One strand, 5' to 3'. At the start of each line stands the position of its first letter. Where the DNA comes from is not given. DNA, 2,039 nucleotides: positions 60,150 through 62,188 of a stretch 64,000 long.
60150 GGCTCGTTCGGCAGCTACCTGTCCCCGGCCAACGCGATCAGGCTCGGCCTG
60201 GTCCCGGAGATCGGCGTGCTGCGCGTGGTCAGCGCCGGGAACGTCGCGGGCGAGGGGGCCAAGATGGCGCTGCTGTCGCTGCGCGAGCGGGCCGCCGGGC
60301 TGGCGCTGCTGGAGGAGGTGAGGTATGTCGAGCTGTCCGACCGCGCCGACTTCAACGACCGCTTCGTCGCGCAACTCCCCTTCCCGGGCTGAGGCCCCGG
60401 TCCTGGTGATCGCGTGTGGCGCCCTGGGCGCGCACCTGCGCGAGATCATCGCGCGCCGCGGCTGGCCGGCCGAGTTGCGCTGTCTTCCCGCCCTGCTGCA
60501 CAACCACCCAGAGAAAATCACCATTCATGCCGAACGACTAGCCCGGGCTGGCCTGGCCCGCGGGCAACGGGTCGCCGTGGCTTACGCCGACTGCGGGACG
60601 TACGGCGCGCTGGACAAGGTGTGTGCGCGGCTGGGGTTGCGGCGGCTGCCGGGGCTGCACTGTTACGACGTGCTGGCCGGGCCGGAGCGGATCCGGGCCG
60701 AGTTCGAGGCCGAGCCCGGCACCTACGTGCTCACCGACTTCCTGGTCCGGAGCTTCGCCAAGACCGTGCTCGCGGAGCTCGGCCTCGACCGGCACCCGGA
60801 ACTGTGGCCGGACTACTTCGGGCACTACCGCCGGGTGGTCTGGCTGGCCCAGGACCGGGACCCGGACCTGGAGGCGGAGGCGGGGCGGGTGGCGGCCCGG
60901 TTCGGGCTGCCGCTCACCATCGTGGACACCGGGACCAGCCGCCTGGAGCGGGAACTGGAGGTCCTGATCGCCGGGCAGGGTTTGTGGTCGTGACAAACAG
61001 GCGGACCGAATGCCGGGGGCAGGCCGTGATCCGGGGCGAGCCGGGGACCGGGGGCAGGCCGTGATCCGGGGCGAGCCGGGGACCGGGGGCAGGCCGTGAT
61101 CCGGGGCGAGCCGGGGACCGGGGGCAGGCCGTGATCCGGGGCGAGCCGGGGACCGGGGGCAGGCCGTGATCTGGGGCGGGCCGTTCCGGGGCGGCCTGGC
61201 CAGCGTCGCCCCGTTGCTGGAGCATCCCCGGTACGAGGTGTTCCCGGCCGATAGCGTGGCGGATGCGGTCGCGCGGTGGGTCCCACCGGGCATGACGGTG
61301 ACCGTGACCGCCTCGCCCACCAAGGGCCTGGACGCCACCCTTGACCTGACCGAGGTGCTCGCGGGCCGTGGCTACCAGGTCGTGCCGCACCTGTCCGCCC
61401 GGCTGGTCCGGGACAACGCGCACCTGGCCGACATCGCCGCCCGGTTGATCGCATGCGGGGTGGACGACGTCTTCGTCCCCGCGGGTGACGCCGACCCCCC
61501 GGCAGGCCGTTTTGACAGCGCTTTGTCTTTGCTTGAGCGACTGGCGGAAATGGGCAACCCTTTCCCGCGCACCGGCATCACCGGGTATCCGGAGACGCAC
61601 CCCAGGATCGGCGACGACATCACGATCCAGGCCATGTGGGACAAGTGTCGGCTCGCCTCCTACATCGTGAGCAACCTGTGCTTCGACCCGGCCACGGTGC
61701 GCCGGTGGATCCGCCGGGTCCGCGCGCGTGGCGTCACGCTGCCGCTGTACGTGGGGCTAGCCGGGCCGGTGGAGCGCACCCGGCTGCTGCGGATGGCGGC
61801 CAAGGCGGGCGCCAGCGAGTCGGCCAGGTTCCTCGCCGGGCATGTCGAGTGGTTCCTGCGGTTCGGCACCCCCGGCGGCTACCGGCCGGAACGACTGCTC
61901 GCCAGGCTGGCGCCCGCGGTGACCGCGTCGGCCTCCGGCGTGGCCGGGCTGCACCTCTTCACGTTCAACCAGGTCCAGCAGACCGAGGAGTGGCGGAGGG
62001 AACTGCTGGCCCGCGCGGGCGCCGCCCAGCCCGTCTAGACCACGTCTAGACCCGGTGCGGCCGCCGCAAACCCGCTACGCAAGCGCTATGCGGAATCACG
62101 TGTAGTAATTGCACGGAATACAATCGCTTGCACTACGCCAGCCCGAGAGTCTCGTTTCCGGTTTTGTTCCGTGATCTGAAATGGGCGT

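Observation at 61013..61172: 35-bp tandem repeat makes four identical 12-codon uORFs chained by GTGA overlaps directly into the MTHFR start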

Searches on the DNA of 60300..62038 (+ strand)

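Call 38: search_rna_families(source=window, start=60300, end=61700, threshold=evalue, max_evalue=1)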
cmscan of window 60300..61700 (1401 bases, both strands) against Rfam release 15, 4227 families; matches with E-value up to 1: 1.
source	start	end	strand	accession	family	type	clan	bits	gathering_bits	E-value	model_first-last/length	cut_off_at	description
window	60398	60464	+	RF03930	mir-1909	Gene; miRNA;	-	21.1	80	0.21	1-72/72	no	mir-1909 microRNA precursor family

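Call 56: search_rna_families(source=L017, start=4500, end=4800, threshold=evalue, max_evalue=1)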
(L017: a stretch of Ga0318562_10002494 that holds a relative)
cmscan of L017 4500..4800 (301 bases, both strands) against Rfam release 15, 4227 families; matches with E-value up to 1: 1.
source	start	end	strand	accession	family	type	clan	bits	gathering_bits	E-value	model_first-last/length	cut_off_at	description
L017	4592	4651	+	RF03295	mir-7594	Gene; miRNA;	-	18.5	80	0.27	1-63/63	no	mir-7594 microRNA precursor family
